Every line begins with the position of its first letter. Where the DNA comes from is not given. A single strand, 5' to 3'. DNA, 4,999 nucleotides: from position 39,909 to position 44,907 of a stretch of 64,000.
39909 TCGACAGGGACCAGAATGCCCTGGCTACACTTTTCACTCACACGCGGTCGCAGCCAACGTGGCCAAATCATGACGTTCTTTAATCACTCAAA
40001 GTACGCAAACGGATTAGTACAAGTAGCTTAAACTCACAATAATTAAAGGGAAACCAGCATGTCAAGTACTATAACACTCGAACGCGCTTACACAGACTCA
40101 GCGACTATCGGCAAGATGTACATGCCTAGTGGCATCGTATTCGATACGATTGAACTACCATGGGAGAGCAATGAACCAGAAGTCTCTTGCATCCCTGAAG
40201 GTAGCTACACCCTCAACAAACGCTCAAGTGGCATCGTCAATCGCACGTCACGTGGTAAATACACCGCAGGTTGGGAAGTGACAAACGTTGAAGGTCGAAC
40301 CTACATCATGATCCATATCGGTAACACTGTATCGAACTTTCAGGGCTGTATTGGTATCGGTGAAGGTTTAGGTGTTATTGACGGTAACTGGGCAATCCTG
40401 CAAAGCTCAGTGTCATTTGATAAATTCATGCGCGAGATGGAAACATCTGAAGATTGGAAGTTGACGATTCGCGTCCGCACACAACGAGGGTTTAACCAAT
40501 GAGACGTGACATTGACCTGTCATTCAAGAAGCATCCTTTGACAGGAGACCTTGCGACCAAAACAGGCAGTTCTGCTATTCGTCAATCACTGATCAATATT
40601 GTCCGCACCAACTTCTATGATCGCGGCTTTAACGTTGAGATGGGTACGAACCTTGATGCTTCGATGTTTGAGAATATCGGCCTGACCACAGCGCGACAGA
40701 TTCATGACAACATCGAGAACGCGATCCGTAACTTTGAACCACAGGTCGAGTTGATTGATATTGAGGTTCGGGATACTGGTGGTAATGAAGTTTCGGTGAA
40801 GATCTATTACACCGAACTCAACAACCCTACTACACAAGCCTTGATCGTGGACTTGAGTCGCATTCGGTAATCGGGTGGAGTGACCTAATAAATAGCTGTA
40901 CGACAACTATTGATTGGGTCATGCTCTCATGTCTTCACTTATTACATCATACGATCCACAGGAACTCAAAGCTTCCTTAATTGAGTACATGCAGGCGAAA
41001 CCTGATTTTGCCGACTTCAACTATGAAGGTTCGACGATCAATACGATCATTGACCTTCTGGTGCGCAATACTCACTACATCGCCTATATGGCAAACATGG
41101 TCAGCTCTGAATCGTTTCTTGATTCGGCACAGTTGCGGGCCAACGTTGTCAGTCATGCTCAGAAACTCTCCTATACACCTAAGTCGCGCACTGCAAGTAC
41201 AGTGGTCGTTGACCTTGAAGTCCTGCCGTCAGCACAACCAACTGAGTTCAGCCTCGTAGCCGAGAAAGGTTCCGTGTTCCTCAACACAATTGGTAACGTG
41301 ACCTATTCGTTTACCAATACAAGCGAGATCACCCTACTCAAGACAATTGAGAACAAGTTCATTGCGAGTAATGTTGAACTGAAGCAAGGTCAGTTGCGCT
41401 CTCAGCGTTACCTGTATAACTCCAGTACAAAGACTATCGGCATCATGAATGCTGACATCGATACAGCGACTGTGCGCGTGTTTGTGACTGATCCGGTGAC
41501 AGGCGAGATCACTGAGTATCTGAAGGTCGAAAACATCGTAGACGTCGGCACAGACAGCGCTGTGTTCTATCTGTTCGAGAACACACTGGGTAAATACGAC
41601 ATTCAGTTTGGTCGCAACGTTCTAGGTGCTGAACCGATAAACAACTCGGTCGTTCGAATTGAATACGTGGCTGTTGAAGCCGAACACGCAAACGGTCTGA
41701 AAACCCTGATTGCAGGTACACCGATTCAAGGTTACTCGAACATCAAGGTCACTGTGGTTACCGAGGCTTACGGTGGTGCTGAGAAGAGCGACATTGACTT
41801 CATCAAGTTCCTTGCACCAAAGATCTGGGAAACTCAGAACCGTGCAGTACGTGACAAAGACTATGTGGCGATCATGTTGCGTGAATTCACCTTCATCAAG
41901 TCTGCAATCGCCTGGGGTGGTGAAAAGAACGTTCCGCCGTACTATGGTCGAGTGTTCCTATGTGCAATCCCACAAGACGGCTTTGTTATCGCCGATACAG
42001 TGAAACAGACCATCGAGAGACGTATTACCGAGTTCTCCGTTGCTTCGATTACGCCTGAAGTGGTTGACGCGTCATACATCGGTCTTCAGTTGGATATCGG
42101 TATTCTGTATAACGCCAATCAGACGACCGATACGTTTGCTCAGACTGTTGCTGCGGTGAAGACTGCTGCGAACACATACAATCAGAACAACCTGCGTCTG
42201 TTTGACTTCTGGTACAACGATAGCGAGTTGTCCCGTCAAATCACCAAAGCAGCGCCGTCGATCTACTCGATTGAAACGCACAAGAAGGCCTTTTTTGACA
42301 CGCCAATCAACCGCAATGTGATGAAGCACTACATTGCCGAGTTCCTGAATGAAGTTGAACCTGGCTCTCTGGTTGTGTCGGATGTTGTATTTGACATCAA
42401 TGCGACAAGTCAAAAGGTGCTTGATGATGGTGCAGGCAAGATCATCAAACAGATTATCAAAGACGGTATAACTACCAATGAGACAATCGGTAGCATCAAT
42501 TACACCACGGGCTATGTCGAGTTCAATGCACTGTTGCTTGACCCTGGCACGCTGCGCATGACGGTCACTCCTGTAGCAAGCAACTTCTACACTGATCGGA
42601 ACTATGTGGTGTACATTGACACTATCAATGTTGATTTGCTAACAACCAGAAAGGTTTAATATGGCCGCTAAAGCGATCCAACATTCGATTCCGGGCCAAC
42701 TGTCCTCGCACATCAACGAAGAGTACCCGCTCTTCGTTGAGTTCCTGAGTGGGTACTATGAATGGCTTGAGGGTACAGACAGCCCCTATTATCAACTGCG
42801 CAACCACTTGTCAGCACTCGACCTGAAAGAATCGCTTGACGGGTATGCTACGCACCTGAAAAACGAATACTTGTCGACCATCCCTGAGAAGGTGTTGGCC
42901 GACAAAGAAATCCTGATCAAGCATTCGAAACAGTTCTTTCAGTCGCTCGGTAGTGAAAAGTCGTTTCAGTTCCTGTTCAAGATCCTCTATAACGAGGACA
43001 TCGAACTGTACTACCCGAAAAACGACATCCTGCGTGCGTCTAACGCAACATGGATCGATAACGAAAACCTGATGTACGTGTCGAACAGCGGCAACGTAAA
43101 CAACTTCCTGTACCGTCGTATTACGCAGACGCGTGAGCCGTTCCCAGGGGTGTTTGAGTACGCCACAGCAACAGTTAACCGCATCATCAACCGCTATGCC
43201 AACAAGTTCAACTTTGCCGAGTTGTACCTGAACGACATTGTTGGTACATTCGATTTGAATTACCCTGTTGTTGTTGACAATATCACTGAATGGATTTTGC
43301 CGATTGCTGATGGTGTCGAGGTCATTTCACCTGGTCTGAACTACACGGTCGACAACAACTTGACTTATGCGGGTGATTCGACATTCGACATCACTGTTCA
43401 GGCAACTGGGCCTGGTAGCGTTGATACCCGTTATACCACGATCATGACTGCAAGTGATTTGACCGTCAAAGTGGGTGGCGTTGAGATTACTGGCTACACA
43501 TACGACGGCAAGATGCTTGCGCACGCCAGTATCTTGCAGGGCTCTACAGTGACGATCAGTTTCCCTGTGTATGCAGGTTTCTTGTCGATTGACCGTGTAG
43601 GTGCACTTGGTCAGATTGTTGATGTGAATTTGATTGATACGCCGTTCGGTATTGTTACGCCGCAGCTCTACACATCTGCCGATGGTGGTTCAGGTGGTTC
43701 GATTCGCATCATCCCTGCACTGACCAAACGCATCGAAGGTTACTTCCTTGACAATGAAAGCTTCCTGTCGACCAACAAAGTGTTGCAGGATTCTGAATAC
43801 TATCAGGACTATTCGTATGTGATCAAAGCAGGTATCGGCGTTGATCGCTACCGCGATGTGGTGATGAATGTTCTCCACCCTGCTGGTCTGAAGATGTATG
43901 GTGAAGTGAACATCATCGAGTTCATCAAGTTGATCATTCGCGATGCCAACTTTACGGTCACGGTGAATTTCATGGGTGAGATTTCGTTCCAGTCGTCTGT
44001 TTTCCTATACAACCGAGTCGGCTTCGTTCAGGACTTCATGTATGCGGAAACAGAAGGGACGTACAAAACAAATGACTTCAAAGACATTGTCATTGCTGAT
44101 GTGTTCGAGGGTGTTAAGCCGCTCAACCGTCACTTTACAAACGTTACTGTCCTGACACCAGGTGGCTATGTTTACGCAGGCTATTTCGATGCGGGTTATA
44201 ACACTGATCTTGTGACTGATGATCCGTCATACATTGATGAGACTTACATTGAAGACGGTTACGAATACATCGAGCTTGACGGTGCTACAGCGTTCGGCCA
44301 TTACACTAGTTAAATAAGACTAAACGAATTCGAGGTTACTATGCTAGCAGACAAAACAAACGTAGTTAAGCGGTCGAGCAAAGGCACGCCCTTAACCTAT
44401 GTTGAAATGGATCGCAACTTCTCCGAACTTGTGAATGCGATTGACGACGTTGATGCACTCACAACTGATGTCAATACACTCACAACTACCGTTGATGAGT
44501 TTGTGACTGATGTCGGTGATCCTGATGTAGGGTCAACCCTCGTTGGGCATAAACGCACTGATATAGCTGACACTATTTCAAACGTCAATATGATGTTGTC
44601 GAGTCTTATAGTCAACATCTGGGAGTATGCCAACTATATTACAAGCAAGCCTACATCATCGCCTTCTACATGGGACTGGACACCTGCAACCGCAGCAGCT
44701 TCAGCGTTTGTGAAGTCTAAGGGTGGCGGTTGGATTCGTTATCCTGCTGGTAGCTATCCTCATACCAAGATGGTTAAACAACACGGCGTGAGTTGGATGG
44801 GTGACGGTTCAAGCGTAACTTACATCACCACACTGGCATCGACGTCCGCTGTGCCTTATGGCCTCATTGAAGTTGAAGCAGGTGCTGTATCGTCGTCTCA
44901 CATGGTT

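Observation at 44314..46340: Two tandem receptor-binding proteins with a shared N-terminal anchor and a shared upstream cassette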

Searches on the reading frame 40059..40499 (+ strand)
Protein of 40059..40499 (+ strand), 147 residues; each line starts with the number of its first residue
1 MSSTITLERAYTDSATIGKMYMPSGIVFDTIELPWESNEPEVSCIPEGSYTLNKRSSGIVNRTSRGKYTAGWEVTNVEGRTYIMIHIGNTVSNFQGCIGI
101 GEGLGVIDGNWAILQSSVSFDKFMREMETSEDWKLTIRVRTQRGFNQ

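Call 63: search_protein_families(library=pfam, proteins=[window:40059-40499:+], max_evalue=0.001)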
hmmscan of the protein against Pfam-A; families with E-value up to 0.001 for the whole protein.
window:40059-40499:+ (147 aa): 1 family
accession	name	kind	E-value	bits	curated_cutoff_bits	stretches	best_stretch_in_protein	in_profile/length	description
PF18925.5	DUF5675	-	3.4e-30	104.7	26.7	1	6-128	1-113/114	Family of unknown function (DUF5675)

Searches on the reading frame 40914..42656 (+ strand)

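Call 5: search_protein_families(library=pfam, proteins=[window:40914-42656:+], max_evalue=0.01)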
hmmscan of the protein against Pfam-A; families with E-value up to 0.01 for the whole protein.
window:40914-42656:+ (581 aa): 1 family
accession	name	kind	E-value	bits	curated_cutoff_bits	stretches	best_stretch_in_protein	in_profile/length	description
PF21379.2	Gp6-like_1st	-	1.2e-16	60.6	27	1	16-87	3-74/74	Baseplate wedge protein gp6-like, helical domain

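Call 7: search_protein_families(library=phrogs, proteins=[window:40914-42656:+], max_evalue=0.001)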
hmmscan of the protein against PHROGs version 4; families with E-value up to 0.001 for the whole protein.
window:40914-42656:+ (581 aa): 3 families
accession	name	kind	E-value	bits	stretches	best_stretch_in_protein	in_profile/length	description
phrog_219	-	tail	6.8e-140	468.5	1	10-570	6-581/598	baseplate wedge subunit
phrog_10646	-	tail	1.3e-12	47.5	1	10-103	28-122/1142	baseplate wedge subunit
phrog_1369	-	tail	1.7e-06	28.1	1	40-335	28-315/489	baseplate protein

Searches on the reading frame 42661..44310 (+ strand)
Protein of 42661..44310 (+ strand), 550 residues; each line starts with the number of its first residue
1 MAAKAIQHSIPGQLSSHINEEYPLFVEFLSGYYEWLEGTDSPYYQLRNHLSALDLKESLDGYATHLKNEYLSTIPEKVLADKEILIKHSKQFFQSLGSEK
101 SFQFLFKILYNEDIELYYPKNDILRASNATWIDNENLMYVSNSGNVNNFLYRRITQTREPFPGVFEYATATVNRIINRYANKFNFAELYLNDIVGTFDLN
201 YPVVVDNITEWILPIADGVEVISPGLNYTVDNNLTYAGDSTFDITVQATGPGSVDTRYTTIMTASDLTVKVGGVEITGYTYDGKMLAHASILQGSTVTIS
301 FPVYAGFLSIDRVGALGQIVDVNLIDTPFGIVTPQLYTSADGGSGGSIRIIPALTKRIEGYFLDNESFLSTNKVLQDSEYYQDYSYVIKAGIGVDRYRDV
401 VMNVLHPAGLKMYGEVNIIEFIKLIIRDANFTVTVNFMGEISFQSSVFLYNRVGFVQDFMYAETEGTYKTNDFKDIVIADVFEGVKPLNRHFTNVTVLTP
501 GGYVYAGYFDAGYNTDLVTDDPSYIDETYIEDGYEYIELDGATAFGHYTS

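Call 5: search_protein_families(library=pfam, proteins=[window:42661-44310:+], max_evalue=0.01)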
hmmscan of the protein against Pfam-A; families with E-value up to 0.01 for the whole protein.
window:42661-44310:+ (550 aa): 1 family
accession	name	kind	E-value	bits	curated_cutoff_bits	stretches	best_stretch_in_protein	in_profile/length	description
PF23786.1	Baseplate_wedge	-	4.4e-12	46.5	27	2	80-134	178-232/284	Phage baseplate wedge subunit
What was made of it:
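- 42661..44313 (+): Baseplate wedge gene (gp7-like, 550 aa) immediately upstream. It is the presumed docking partner of the anchors. Pfam Baseplate_wedge, E 4e-12 (call 5).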

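Call 7: search_protein_families(library=phrogs, proteins=[window:42661-44310:+], max_evalue=0.001)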
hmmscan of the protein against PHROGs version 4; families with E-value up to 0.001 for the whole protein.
window:42661-44310:+ (550 aa): 10 families
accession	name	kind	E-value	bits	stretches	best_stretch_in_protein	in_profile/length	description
phrog_26741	-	unknown function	1.2e-145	487.1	2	2-342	1-323/497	-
phrog_17744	-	tail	1.4e-55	190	2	3-204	8-201/765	baseplate wedge subunit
phrog_4406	-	head and packaging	4.1e-33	114.3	2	65-191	163-297/3231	virion structural protein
phrog_701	-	head and packaging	3.7e-29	100.2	2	68-201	671-808/6136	virion structural protein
phrog_3465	-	connector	1.6e-26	93.6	2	46-175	129-254/978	head closure Hc2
phrog_2885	-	tail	2e-24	85.1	2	64-173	169-275/4179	baseplate wedge subunit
phrog_19630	-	head and packaging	1.4e-14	53.8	1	50-201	651-802/1266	virion structural protein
phrog_18802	-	head and packaging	1e-10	39.8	1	360-436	147-224/3007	virion structural protein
phrog_38653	-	tail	3.1e-09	36.5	1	10-129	268-386/903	baseplate wedge subunit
phrog_964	-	tail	0.00012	21.2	1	87-116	728-757/1030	baseplate wedge subunit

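Call 12: search_dna_similar(query=window:42661-44310:+, collection=phages, mode=protein, max_rows=30)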
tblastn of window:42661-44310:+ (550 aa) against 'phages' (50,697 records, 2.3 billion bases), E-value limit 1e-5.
Records with a match: 398; places in all: 567; records where one place covers at least 80% of the query: 3.
Best place of each record, by identity: 60-80% 2; <60% 396.
By first word of the organism name: Synechococcus 279; Cyanophage 59; Stenotrophomonas 17; Prochlorococcus 14; Sinorhizobium 7; Methylophilales 4; Pseudomonas 2; Xanthomonas 2; Ochrobactrum 2; Acidovorax 2; and 8 more.
By host as written in the record: - 126; Synechococcus 106; Synechococcus sp. 29; Synechococcus sp. WH7803 25; Synechococcus sp. WH8102 17; Stenotrophomonas maltophilia 12; Sinorhizobium meliloti 7; Synechococcus sp. WH 7803 7; and 36 more.
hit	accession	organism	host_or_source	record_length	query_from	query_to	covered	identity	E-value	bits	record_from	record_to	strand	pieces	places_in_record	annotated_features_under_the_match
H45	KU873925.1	Pseudomonas phage pf16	Pseudomonas putida PpG1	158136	1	533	97%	64.8%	0e+0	709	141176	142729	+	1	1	hypothetical protein | promoter (x2)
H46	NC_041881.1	Pseudomonas phage pf16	Pseudomonas putida PpG1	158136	1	533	97%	64.8%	0e+0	709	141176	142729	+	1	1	hypothetical protein | promoter (x2)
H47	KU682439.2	Stenotrophomonas phage vB_SmaS-DLP_6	Stenotrophomonas maltophilia D1571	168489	4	514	89%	28.6%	1e-25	180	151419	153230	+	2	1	baseplate wedge subunit protein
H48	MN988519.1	Rhizobium phage RHph_I1_18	Rhizobium phaseoli I1_18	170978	13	434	72%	27.2%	1e-15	155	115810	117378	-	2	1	structural protein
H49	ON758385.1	Xanthomonas phage BUDD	Xanthomonas sp.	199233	13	410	72%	25.1%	4e-15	85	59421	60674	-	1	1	baseplate wedge protein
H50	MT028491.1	Ochrobactrum phage vB_OspM_OC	Ochrobactrum sp. POC9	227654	10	418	49%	36.9%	5e-22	176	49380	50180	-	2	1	baseplate wedge subunit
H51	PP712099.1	Pseudoalteromonas phage vB_Psh_XG4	Pseudoalteromonas shioyasakiensis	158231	27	415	71%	25.4%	8e-18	94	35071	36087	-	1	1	record has no annotation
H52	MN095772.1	Stenotrophomonas phage Moby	Stenotrophomonas maltophilia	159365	13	409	72%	24.0%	7e-18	94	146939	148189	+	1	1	hypothetical protein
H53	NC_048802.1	Stenotrophomonas phage Moby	Stenotrophomonas maltophilia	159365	13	409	72%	24.0%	7e-18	94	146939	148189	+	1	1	hypothetical protein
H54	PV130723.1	Stenotrophomonas phage Yut2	Stenotrophomonas maltophilia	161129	13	409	72%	24.0%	7e-18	94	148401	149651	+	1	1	hypothetical protein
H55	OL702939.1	Stenotrophomonas maltophilia phage vB_SmaM_Ps15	Stenotrophomonas maltophilia AP143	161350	13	409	72%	23.7%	1e-17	93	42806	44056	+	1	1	baseplate subunit and initiator | promoter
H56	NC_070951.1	Stenotrophomonas maltophilia phage vB_SmaM_Ps15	Stenotrophomonas maltophilia AP143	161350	13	409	72%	23.7%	1e-17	93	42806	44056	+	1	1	baseplate wedge subunit | promoter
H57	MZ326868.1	Stenotrophomonas phage Marzo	Stenotrophomonas maltophilia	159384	13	409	72%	23.7%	3e-17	92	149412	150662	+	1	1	baseplate wedge protein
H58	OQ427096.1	Xanthomonas phage X1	Xanthomonas campestris pv. campestris ...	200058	13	426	75%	22.7%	1e-13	81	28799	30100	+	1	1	baseplate wedge protein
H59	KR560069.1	Stenotrophomonas phage IME-SM1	Stenotrophomonas sp.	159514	13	409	72%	23.5%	4e-17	91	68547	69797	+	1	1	hypothetical protein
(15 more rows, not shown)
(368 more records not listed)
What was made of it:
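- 42661..44313 (+): 65% identical to pf16 gp212 (call 12).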

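Call 14: get_annotated_region(hit=H45, flank=9000)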
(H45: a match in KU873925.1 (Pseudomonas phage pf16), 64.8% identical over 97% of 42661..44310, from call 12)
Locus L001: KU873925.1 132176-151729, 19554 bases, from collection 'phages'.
description: Pseudomonas phage pf16, complete genome.
organism: Pseudomonas phage pf16 (NCBI taxid 1815630)
taxonomy: Viruses; Duplodnaviria; Heunggongvirae; Uroviricota; Caudoviricetes; Chakrabartyvirus; Chakrabartyvirus pf16
host: Pseudomonas putida PpG1; source: -; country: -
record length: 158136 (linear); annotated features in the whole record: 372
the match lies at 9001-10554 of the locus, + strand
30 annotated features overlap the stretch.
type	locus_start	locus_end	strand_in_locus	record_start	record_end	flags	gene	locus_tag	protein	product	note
CDS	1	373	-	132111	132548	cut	-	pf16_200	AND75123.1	hypothetical protein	pf16_gp200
CDS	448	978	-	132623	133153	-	-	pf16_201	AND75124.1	hypothetical protein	pf16_gp201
CDS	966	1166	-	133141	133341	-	-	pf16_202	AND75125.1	hypothetical protein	pf16_gp202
CDS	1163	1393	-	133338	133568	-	-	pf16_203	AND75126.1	hypothetical protein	pf16_gp203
regulatory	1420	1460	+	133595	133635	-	-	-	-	promoter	putative Sigma70 promoter element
regulatory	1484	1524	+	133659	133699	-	-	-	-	promoter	putative Sigma70 promoter element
CDS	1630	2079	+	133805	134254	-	-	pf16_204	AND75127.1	hypothetical protein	pf16_gp204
CDS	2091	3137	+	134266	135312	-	-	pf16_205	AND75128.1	hypothetical protein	pf16_gp205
CDS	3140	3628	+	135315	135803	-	-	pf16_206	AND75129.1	hypothetical protein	pf16_gp206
CDS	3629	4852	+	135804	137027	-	-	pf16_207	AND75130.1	hypothetical protein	pf16_gp207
CDS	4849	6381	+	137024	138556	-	-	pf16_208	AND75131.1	hypothetical protein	pf16_gp208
CDS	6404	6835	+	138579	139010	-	-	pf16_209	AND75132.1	hypothetical protein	pf16_gp209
CDS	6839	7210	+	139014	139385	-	-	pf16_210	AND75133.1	hypothetical protein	pf16_gp210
CDS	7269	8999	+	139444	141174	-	-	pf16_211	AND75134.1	hypothetical protein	pf16_gp211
CDS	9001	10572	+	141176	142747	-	-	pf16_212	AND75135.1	hypothetical protein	pf16_gp212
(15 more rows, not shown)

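Call 23: find_related_loci(query=window:42661-44310:+, collection=viral_contigs, flank=10000)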
Query window:42661-44310:+ (550 aa) in viral_contigs; peptide patterns used: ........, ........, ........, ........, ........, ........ (x = any residue, [..] = any of these).
34 stretches matched a pattern; 31 encode a relative of the query (tblastn E <= 1e-3); 31 distinct loci.
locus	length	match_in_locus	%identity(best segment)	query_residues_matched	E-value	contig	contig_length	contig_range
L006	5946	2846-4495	100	1-550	0e+0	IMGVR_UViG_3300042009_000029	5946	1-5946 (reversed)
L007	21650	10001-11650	99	1-550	0e+0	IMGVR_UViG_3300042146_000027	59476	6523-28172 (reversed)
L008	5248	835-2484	99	1-550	0e+0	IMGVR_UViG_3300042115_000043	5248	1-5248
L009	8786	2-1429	88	36-511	0e+0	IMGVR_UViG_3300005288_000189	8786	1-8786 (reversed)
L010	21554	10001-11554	65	1-533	0e+0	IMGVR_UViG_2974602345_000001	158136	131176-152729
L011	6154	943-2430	55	5-498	2e-179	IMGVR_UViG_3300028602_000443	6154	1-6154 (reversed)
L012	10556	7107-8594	54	5-498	1e-176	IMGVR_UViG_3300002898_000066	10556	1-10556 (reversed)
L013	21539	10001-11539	45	6-513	2e-151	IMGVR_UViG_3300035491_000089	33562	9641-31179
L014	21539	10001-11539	45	6-513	2e-151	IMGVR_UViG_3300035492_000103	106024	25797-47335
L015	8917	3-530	90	375-550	1e-98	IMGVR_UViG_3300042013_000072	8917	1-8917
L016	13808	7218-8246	27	50-436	2e-26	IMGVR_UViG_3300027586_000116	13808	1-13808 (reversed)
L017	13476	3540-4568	27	50-436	2e-26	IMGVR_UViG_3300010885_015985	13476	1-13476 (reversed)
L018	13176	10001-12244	36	1-422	5e-24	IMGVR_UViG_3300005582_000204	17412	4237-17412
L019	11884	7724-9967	36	1-422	4e-24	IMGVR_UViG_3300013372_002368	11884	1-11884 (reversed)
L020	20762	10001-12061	25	4-415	1e-22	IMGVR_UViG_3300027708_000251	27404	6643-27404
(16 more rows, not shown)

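Call 60: search_solved_structures(query=window:42661-44310:+, max_evalue=10)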
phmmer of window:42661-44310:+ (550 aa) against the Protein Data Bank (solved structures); distinct sequences matched with E-value up to 10: 7.
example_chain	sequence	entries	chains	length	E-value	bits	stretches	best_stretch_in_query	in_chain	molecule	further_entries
6ner_A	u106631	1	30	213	0.00023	23.5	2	238-329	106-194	BMC-H tandem fusion protein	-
9f4a_AY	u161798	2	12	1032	0.00057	22.2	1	88-118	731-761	Baseplate wedge protein gp7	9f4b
5djb_A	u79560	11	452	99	0.38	12.8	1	252-330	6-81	Microcompartments protein | Microcompartments protein HO-5815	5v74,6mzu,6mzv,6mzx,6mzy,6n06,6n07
5kgn_A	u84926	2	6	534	0.53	12.4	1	379-417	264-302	2,3-bisphosphoglycerate-independent phosphoglycerate mutase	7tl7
7knf_A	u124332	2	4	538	0.53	12.4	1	379-417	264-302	2,3-bisphosphoglycerate-independent phosphoglycerate mutase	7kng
5kgl_A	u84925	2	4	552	0.55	12.3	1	379-417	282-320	2,3-bisphosphoglycerate-independent phosphoglycerate mutase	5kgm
5vgu_A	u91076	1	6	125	1.1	11.3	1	251-313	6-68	Microcompartments protein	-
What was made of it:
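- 42661..44313 (+): PDB sequence match to T4 gp7, E 6e-4 (call 60).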

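Call 65: find_related_loci(query=window:42661-44310:+, collection=metagenome_contigs, flank=8000)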
Query window:42661-44310:+ (550 aa) in metagenome_contigs; peptide patterns used: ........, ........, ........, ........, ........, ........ (x = any residue, [..] = any of these).
83 stretches matched a pattern; 14 encode a relative of the query (tblastn E <= 1e-3); 14 distinct loci.
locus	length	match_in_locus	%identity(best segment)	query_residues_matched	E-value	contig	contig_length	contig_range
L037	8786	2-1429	88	36-511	0e+0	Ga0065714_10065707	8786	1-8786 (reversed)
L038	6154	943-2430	55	5-498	6e-180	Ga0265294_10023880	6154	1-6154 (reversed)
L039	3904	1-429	77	362-504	4e-66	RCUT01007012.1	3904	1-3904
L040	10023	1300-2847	26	6-416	1e-27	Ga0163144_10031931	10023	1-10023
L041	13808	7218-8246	27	50-436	5e-27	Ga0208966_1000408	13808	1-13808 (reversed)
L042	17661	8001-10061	25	4-415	5e-23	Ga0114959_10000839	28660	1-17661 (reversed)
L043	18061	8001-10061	25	4-415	5e-23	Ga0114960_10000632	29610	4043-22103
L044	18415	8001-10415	30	52-431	5e-22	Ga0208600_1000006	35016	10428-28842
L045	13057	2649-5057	30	52-431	2e-20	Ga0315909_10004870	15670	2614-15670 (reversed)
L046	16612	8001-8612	28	51-234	4e-18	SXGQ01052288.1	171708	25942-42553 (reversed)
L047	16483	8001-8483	32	51-200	7e-18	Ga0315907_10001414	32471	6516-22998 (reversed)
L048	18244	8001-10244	36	1-422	2e-24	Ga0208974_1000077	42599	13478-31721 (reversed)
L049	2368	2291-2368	100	1-26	7e-11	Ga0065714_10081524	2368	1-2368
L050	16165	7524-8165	32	54-250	3e-22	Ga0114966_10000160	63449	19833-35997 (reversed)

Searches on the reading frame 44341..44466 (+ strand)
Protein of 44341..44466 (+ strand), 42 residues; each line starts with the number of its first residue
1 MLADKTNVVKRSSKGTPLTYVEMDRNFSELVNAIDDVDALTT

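Call 61: search_protein_representatives(alignment_id=A4)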
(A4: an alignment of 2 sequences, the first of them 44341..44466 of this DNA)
Query: 2 sequences, 42 profile positions. Proteins with E-value up to 0.001 (for the whole library): 163; up to 1e-10: 6; up to 1e-30: 0. The best 150 are listed.
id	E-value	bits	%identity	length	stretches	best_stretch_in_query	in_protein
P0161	2.0e-16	75.4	-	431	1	1-38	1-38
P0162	3.7e-14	68.1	-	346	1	1-40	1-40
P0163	1.9e-12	62.6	-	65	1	1-40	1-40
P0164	9.2e-12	60.5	-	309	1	1-37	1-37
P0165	1.3e-11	60.0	-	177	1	1-36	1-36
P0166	2.9e-11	58.9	-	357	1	1-37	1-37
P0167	1.3e-10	56.8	-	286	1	1-37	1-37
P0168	1.0e-09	53.9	-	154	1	3-39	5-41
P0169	2.3e-09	52.8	-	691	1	1-38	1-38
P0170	3.0e-09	52.4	-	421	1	1-37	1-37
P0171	6.4e-09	51.4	-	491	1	3-42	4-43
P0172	8.9e-09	50.9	-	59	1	1-37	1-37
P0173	3.6e-08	49.0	-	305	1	3-36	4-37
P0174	4.9e-08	48.5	-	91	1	1-37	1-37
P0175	5.6e-08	48.3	-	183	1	3-42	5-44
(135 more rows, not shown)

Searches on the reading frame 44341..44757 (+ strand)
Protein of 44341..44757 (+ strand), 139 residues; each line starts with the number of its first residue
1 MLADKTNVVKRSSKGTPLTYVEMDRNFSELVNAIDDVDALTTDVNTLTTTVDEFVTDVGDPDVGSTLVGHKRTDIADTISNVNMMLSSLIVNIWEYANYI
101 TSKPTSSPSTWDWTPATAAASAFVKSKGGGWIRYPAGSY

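Call 24: search_protein_families(library=pfam, proteins=[window:44341-44757:+], max_evalue=10)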
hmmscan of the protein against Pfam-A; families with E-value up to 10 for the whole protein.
seq(139 aa): 2 families
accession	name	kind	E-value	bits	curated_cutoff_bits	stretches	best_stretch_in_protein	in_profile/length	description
PF03847.19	TFIID_20kDa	-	0.041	14.8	27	1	25-74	3-51/68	Transcription initiation factor TFIID subunit A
PF21228.3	RuBisCO_activase_AAA_helical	-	0.16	12.7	27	1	33-90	33-86/96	Ribulose bisphosphate carboxylase/oxygenase activase, AAA, helical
